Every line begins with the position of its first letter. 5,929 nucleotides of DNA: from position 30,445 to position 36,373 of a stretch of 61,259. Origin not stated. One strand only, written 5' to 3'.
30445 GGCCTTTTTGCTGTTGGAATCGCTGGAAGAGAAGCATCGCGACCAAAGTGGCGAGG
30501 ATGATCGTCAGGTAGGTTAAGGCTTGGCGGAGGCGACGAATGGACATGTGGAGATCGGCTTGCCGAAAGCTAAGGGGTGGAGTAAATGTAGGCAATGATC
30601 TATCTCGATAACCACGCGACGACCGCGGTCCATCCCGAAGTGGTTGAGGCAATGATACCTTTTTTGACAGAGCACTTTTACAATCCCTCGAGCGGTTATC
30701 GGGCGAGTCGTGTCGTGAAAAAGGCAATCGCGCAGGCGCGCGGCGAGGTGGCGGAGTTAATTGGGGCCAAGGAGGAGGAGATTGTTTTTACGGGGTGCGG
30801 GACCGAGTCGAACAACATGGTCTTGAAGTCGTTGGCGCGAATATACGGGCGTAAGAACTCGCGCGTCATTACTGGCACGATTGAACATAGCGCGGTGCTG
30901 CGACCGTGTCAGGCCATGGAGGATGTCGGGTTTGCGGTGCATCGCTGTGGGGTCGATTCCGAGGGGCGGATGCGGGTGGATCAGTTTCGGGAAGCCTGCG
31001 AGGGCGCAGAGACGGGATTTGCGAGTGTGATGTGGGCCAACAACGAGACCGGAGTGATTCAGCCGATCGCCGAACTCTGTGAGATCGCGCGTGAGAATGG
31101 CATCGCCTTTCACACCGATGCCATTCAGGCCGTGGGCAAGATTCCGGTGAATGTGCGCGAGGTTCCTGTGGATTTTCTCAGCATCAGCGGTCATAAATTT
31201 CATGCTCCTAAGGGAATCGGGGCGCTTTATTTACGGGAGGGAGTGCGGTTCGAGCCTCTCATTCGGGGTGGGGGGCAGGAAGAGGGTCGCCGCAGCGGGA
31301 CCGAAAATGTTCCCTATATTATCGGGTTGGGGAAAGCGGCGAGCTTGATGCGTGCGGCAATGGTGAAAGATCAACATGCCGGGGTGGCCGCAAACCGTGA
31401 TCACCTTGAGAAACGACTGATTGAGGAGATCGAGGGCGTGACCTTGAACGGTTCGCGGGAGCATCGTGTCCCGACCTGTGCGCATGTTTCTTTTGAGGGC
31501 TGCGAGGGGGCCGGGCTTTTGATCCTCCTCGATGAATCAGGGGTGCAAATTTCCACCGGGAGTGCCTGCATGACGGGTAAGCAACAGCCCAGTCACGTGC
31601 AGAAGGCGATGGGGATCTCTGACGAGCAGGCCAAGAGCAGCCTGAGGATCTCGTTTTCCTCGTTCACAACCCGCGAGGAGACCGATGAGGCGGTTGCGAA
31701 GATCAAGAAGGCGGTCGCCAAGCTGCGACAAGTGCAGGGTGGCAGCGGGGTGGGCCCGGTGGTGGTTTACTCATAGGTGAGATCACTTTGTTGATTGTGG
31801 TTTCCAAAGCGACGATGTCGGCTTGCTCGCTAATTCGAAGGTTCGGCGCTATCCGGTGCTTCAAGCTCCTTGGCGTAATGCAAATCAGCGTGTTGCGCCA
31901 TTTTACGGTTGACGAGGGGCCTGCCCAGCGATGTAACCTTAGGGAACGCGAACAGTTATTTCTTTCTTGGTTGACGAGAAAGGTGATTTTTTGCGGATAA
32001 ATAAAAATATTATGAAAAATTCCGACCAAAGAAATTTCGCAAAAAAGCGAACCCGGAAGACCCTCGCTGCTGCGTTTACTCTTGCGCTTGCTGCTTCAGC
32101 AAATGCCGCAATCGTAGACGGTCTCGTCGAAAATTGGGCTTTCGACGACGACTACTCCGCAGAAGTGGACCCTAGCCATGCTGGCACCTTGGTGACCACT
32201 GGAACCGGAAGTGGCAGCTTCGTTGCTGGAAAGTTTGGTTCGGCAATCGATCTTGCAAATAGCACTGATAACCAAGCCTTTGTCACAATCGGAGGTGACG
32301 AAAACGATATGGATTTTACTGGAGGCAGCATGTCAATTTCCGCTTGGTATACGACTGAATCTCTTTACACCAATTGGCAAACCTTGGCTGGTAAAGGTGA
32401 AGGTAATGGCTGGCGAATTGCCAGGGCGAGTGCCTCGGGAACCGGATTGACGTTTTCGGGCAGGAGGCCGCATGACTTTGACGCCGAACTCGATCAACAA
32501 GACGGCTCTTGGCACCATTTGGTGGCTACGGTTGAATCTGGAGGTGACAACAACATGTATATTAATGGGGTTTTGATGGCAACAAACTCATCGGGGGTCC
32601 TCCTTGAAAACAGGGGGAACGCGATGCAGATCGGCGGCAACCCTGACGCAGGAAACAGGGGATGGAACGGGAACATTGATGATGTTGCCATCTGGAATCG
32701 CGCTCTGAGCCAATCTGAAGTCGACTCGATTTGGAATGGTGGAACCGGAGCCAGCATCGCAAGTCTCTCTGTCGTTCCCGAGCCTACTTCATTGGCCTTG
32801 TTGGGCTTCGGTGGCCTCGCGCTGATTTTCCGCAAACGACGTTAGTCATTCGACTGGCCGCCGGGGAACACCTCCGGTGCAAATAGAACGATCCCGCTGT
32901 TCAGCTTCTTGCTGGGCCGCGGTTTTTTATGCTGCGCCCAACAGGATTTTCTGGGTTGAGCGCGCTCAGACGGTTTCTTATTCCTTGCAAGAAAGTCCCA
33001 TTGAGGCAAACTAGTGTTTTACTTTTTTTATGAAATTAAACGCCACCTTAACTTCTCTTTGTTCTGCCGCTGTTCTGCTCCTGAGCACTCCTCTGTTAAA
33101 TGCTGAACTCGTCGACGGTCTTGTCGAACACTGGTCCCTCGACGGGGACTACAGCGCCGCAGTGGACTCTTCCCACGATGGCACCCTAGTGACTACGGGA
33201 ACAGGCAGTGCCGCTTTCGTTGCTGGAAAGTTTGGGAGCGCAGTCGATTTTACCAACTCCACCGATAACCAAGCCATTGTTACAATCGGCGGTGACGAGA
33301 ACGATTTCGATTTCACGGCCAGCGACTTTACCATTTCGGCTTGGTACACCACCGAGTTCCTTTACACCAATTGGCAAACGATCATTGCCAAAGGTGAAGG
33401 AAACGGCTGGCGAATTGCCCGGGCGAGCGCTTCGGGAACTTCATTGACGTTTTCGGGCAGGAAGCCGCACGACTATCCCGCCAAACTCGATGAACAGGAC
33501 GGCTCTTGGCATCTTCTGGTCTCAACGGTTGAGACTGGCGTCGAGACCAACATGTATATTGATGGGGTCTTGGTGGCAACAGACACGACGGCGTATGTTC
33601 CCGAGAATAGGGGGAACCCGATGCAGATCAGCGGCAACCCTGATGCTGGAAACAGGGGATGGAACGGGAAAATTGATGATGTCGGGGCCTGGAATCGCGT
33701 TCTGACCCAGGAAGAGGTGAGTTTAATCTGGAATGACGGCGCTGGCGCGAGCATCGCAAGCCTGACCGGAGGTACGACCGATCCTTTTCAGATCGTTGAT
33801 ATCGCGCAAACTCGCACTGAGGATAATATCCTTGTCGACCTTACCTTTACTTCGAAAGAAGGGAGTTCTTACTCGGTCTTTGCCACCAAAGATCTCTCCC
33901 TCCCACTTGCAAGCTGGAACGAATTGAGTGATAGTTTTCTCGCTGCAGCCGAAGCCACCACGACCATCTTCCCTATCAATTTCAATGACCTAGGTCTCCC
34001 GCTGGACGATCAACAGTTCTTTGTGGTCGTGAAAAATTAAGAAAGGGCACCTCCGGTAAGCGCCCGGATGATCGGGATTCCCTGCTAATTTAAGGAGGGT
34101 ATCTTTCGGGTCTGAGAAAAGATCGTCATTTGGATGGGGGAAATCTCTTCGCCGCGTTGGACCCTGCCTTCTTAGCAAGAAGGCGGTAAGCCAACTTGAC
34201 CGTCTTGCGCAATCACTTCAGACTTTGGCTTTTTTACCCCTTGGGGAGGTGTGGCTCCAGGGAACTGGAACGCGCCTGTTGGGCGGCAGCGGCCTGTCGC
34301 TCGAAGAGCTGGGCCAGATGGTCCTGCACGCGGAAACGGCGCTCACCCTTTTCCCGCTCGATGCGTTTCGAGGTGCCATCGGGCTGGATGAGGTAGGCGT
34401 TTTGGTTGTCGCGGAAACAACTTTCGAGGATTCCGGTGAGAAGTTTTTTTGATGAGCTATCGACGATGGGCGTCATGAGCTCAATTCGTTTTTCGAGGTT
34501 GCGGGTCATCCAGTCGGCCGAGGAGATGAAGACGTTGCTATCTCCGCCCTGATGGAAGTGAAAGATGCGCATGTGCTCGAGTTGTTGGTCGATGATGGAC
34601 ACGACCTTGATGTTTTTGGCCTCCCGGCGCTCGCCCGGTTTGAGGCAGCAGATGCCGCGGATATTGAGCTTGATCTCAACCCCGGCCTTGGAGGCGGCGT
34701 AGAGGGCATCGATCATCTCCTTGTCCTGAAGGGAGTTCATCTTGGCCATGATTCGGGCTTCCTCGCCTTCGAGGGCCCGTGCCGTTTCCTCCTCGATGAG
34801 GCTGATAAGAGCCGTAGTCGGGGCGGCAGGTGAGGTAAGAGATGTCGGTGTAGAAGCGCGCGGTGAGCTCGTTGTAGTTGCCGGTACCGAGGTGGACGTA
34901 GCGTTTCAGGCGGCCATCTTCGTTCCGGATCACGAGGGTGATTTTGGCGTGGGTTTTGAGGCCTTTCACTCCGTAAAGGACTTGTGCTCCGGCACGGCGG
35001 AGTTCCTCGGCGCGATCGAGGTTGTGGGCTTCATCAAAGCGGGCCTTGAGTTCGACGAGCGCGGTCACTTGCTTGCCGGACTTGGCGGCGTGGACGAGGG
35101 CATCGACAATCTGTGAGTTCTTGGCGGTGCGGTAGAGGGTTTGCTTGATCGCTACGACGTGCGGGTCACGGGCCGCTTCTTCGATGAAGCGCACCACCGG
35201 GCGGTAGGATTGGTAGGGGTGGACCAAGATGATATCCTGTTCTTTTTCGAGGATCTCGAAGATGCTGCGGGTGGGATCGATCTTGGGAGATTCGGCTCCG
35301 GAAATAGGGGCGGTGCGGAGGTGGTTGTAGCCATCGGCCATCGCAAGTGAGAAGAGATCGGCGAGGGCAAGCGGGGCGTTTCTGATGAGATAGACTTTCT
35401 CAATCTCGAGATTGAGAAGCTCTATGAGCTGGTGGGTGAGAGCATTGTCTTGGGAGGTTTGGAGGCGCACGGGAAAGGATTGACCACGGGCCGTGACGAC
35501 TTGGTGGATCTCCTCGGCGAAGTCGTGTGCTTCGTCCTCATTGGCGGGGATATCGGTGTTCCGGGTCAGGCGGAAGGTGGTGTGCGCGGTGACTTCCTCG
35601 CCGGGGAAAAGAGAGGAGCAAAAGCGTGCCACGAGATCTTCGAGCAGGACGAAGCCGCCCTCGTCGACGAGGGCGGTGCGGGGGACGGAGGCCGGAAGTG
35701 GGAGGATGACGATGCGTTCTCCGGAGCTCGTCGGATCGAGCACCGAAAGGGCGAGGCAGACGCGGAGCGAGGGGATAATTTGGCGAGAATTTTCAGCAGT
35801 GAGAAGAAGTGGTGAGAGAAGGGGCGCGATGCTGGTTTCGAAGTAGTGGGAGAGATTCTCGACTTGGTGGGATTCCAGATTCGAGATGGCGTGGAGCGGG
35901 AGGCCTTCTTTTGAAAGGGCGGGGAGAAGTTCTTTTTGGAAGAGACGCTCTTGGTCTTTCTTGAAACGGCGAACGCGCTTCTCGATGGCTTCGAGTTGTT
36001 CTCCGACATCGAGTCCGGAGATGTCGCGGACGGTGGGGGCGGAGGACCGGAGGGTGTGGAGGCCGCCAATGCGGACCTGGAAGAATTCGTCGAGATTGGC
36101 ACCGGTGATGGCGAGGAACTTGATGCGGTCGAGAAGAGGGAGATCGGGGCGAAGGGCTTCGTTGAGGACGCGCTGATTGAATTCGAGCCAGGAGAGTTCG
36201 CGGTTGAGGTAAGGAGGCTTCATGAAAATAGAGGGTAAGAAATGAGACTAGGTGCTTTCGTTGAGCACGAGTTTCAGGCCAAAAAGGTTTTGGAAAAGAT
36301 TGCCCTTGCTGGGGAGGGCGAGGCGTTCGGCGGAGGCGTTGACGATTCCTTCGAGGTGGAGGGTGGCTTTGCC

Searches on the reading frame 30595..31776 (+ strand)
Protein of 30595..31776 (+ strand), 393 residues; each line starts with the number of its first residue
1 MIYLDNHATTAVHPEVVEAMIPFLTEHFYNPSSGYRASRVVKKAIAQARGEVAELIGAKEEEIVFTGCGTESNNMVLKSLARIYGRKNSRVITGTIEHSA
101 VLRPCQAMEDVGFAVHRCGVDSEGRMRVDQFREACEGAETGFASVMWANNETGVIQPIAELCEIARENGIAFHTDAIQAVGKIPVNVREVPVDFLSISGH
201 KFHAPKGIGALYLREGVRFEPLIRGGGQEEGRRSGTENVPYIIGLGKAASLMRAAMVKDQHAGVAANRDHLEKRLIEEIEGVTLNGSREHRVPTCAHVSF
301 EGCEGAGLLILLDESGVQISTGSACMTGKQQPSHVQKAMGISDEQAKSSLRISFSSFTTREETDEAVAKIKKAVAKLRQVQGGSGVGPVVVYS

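Call 39: search_protein_families(library=pfam, proteins=[window:30595-31776:+], max_evalue=0.001)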
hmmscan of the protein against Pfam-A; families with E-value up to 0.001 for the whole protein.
window:30595-31776:+ (393 aa): 3 families
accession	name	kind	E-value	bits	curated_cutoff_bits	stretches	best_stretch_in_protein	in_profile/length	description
PF00266.25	Aminotran_5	-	6.8e-80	269.2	21.5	1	2-364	1-369/371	Aminotransferase class-V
PF01212.27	Beta_elim_lyase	-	9.5e-07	28.9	27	1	47-201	36-199/288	Beta-eliminating lyase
PF00155.27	Aminotran_1_2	-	1.8e-05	24.5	19.7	1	12-370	18-361/361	Aminotransferase class I and II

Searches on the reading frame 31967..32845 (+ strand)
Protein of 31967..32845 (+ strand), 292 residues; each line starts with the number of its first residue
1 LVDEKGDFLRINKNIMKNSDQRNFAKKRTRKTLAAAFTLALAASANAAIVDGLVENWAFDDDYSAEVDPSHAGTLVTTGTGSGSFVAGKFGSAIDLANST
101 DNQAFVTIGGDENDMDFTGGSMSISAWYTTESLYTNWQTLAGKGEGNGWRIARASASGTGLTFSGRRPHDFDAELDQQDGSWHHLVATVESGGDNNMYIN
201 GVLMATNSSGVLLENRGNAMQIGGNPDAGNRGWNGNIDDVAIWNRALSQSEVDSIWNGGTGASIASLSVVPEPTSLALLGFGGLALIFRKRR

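Call 39: search_protein_families(library=pfam, proteins=[window:31967-32845:+], max_evalue=0.001)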
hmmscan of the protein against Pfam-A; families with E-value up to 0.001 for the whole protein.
window:31967-32845:+ (292 aa): 3 families
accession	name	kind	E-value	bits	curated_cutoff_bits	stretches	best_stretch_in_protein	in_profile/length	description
PF13385.13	Laminin_G_3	-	4e-26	92.4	27.6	1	115-252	12-150/151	Concanavalin A-like lectin/glucanases superfamily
PF07589.16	PEP-CTERM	-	8.4e-06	26.1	20.7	1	270-292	2-24/24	PEP-CTERM motif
PF02973.23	Sialidase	-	0.00012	22.1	26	1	188-255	111-184/189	Sialidase, N-terminal domain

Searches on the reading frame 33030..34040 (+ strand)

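Call 18: search_protein_families(library=pfam, proteins=[window:33030-34040:+], max_evalue=0.001)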
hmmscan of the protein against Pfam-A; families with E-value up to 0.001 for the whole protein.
window:33030-34040:+ (336 aa): 1 family
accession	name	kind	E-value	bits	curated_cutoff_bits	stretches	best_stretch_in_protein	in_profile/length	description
PF13385.13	Laminin_G_3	-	4.8e-23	82.4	27.6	1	92-231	11-151/151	Concanavalin A-like lectin/glucanases superfamily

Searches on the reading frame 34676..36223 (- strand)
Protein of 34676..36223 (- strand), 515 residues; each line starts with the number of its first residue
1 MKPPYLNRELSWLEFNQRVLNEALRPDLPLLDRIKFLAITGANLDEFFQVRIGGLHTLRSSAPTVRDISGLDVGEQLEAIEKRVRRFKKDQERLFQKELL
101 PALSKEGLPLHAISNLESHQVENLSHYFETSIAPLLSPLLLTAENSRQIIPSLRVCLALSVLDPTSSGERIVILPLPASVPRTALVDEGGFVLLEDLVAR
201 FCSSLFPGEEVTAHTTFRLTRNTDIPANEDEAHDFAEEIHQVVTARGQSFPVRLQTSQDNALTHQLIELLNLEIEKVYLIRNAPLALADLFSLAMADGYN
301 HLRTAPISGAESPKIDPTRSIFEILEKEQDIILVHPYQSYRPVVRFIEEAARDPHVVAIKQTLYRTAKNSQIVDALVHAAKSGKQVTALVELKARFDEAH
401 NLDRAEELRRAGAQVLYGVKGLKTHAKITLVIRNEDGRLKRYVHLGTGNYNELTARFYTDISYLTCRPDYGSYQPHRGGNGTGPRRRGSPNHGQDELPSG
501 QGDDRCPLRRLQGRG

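Call 18: search_protein_families(library=pfam, proteins=[window:34676-36223:-], max_evalue=0.001)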
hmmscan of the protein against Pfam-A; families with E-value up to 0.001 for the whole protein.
window:34676-36223:- (515 aa): 4 families
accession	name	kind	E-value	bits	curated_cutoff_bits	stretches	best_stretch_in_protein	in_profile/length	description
PF17941.7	PP_kinase_C_1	-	2e-66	223.1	25.7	1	321-471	2-151/167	Polyphosphate kinase C-terminal domain 1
PF13089.11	PP_kinase_N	-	1.4e-34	119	23.8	1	5-109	1-105/107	Polyphosphate kinase N-terminal domain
PF02503.22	PP_kinase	-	1.5e-33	116.5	31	1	120-293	2-183/183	Polyphosphate kinase middle domain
PF13091.12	PLDc_2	-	0.00018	21.8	27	1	364-450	17-100/132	PLD-like domain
